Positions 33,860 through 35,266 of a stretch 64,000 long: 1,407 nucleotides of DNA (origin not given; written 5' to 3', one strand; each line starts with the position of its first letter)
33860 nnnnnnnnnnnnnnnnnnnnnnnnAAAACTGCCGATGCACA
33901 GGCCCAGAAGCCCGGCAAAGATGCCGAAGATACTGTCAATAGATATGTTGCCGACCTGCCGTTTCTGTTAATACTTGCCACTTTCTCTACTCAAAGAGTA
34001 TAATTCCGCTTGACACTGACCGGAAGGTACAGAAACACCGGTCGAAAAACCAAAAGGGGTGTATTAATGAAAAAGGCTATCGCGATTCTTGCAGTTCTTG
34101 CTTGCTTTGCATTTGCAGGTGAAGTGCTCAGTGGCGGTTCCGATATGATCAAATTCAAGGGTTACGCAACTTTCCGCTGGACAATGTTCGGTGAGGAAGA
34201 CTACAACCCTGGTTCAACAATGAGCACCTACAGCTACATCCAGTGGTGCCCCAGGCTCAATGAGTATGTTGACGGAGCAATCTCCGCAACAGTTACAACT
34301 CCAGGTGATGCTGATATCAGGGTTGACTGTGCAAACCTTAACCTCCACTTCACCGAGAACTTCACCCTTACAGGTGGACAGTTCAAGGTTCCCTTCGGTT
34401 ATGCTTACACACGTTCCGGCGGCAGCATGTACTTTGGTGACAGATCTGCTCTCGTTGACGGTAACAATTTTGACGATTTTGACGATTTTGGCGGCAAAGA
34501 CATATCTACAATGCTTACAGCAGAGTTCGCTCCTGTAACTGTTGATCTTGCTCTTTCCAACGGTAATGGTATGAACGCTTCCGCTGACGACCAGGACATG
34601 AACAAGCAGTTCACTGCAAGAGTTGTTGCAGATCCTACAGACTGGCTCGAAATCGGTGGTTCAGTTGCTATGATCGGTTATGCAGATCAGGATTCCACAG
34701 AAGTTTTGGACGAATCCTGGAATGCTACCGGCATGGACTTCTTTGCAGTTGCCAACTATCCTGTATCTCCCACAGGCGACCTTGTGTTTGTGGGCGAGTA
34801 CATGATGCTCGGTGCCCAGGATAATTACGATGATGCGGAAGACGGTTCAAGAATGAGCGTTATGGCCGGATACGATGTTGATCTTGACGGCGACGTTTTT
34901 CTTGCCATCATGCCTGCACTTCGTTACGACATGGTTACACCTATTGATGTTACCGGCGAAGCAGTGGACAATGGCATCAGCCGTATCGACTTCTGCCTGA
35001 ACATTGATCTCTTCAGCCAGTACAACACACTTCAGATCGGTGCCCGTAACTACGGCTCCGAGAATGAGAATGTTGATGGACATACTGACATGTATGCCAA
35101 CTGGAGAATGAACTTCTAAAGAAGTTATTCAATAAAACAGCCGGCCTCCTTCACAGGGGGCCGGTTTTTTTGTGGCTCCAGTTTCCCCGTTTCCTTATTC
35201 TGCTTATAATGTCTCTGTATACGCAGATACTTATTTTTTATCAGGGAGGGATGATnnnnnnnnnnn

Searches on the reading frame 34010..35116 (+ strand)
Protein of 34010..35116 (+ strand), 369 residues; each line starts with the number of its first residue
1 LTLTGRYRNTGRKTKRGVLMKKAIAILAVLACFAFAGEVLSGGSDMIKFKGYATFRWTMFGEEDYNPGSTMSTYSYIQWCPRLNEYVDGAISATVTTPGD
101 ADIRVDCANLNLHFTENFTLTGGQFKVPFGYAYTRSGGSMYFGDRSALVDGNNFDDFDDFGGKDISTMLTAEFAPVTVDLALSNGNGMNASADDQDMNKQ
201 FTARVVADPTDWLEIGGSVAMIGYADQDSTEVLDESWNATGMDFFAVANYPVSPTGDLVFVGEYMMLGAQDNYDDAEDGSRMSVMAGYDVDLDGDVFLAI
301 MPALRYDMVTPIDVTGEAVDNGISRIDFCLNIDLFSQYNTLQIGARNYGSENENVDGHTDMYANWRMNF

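Call 3: search_protein_families(library=pfam, proteins=[window:34010-35116:+], max_evalue=1)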
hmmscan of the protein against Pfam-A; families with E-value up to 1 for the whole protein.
window:34010-35116:+ (369 aa): 1 family
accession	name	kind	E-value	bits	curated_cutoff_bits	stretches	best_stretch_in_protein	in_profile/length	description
PF07396.17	Porin_O_P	-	0.00029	20.6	20.9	1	92-159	55-114/370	Phosphate-selective porin O and P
